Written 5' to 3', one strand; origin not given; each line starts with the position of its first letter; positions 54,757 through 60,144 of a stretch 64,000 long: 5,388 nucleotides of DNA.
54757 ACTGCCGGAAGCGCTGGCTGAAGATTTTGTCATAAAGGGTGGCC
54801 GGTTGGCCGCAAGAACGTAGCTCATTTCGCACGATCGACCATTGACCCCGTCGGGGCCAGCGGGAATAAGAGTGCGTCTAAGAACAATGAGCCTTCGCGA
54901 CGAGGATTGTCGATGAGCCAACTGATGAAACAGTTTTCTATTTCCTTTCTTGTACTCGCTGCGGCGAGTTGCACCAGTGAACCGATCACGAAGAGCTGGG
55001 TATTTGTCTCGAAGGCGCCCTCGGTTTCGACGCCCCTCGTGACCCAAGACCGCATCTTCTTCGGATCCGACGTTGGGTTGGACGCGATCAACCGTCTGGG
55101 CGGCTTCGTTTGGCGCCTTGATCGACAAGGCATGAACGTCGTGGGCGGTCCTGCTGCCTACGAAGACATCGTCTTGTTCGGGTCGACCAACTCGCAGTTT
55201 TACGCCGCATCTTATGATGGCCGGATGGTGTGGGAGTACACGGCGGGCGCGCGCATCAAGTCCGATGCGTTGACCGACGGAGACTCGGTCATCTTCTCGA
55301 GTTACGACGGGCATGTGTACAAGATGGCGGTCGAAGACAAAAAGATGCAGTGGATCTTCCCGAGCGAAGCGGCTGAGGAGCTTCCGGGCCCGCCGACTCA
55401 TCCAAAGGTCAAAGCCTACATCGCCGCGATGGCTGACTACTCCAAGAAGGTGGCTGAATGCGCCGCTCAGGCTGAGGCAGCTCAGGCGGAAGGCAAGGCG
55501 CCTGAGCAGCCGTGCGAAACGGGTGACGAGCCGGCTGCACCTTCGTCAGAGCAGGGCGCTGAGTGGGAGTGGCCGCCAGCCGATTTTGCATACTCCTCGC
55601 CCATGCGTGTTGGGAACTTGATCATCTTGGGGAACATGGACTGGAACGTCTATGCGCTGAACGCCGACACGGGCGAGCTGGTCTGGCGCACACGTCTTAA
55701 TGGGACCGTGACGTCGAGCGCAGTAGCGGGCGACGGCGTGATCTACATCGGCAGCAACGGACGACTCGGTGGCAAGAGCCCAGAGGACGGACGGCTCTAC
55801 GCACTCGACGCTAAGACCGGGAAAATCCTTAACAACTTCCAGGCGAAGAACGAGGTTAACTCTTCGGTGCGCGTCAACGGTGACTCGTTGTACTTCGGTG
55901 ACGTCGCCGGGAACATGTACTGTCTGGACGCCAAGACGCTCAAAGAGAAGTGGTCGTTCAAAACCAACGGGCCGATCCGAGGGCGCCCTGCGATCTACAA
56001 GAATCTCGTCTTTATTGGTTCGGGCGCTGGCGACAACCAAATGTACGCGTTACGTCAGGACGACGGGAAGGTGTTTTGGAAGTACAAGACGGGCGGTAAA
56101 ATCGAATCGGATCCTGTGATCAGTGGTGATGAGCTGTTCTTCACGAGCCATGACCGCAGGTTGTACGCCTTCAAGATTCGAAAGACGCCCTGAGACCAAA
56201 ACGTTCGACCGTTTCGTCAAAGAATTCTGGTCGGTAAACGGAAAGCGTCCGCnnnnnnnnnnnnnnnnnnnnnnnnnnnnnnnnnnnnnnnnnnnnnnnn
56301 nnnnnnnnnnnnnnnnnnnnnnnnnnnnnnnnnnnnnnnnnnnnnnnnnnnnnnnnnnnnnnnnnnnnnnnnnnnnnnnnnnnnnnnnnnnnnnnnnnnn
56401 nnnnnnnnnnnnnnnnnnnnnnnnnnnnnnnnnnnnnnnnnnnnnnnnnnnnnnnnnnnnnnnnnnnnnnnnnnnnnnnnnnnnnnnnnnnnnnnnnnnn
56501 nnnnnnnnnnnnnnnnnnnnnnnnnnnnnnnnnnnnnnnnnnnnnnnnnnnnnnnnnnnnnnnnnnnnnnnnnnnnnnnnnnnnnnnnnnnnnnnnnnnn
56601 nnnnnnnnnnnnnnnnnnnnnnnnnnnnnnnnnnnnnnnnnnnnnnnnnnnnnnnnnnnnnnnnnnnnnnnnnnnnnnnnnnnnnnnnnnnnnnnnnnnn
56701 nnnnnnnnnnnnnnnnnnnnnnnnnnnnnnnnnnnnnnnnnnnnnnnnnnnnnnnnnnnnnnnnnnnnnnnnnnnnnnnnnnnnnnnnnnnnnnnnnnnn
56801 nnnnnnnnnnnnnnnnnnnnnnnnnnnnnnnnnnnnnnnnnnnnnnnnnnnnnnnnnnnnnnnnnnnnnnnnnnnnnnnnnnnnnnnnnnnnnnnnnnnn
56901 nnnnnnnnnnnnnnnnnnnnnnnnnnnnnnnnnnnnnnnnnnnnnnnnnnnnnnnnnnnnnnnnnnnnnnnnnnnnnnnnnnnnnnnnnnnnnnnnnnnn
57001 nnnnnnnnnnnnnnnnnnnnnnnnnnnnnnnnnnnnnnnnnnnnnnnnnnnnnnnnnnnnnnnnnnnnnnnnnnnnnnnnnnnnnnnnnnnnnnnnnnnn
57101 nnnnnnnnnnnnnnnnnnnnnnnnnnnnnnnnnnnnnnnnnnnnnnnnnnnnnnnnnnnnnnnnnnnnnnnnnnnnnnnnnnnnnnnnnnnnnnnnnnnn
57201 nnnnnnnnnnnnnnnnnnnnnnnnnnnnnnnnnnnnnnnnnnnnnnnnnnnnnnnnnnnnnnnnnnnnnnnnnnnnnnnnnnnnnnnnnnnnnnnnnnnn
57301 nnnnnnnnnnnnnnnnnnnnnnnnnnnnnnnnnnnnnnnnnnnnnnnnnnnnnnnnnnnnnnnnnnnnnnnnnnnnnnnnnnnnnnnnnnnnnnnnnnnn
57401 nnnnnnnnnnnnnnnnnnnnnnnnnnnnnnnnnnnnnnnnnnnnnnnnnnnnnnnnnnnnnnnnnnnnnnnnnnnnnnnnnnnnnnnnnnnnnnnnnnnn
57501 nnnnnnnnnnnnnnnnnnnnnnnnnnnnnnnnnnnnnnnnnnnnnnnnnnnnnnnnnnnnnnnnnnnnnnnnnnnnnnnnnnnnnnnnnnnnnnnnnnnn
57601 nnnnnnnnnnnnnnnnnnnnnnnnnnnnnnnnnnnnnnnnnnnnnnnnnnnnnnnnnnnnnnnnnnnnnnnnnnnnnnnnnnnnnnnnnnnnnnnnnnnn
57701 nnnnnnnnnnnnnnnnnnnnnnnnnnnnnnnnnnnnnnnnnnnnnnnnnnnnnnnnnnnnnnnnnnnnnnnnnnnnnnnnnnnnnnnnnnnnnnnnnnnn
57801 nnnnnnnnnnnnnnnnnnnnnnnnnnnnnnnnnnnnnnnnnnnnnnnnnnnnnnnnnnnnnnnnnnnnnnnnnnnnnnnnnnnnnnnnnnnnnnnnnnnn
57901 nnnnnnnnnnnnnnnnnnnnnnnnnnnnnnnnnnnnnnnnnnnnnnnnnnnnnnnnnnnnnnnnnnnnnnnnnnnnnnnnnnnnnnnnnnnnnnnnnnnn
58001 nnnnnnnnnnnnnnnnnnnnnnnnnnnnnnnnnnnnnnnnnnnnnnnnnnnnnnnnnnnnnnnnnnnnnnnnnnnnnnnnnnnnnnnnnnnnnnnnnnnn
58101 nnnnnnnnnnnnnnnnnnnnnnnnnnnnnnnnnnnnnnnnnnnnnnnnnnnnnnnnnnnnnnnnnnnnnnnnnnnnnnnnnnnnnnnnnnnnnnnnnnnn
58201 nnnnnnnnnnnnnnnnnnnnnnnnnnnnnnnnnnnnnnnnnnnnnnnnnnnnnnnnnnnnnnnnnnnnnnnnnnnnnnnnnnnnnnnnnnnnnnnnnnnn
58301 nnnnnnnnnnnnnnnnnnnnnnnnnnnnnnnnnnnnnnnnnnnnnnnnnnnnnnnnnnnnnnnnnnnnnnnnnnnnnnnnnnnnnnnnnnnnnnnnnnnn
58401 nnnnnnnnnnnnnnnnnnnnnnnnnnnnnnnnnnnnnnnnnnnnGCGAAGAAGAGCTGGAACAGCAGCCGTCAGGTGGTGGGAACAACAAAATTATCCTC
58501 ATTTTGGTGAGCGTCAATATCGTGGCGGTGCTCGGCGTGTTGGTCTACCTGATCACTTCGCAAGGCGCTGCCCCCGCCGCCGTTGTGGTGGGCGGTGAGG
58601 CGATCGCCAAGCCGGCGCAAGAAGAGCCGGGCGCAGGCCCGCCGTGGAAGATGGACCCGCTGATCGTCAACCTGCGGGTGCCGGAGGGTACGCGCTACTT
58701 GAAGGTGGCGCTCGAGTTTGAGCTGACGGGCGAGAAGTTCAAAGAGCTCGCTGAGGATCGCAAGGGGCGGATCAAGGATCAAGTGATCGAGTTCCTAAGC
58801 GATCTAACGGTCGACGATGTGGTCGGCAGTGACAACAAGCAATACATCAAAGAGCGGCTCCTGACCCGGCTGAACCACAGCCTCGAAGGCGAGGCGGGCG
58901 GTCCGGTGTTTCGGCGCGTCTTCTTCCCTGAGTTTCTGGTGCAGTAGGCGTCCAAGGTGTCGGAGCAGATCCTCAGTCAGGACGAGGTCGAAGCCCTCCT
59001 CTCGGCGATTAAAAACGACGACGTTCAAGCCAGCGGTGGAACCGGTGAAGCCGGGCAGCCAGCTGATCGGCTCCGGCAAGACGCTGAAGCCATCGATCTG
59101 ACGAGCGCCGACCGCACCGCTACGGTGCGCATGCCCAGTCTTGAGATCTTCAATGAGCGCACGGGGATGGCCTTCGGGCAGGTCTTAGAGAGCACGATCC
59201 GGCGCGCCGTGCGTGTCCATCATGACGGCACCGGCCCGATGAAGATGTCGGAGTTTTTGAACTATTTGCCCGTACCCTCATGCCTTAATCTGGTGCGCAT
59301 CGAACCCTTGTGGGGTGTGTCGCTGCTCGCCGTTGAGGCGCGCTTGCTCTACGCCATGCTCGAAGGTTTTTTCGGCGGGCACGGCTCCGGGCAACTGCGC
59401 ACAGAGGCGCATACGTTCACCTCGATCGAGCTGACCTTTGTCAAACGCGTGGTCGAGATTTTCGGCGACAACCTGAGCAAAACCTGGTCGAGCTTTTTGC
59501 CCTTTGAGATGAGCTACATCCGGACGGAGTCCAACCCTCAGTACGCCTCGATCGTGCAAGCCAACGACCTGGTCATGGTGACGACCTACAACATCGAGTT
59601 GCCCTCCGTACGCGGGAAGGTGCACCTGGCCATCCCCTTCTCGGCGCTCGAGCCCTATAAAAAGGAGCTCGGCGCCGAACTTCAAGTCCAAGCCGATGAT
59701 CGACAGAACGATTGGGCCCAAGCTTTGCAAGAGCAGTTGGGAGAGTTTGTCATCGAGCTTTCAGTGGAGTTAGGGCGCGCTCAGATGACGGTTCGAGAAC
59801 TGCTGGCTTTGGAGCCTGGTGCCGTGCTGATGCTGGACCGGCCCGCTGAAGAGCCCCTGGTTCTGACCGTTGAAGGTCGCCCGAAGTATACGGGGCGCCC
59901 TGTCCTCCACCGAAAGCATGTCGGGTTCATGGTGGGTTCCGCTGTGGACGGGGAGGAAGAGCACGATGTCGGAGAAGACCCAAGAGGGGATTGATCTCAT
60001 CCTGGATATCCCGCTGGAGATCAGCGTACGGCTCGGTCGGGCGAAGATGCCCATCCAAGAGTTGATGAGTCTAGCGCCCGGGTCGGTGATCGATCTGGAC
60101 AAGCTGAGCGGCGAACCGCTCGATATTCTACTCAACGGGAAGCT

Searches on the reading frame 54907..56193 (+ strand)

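Call 60: search_protein_families(library=pfam, proteins=[window:54907-56193:+], max_evalue=0.00001)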
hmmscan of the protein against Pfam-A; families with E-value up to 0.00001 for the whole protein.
window:54907-56193:+ (428 aa): 4 families
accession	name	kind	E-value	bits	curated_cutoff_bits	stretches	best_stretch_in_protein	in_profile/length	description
PF13570.13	Beta-prop_ACSF4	-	3.6e-44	152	133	2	294-424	28-162/329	Beta-alanine-activating enzyme, beta-propeller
PF13360.13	PQQ_2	-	7.7e-37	127.6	27.6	3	60-165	7-114/233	Outer membrane protein assembly factor BamB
PF01011.28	PQQ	-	2.4e-13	50.1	26.7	1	229-323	50-152/595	Glucose/ethanol/alcohol dehydrogenase, beta-propeller domain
PF25292.1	Beta-prop_CGLA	-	7e-06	26.2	26.8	0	333-385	52-105/316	Lambda-carrageenase beta-propeller domain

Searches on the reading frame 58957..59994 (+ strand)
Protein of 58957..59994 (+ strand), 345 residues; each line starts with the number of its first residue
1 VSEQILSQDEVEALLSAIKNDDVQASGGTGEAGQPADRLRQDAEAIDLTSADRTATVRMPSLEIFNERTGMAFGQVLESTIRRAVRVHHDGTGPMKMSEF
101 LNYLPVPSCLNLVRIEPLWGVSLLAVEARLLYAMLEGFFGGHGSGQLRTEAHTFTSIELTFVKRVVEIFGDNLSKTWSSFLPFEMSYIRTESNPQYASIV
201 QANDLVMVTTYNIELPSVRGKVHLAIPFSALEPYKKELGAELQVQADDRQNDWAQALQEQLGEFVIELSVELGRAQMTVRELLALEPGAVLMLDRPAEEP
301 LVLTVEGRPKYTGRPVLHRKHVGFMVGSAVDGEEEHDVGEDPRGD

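Call 60: search_protein_families(library=pfam, proteins=[window:58957-59994:+], max_evalue=0.00001)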
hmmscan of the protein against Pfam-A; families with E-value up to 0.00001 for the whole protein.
window:58957-59994:+ (345 aa): 2 families
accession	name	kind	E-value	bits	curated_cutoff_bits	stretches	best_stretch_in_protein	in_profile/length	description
PF02154.20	FliM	-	1.1e-39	136.7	27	1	47-237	2-191/192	Flagellar motor switch protein FliM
PF01052.25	FliMN_C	-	5.1e-21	74.8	23.8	1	260-327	2-69/73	Type III flagellar switch regulator (C-ring) FliN C-term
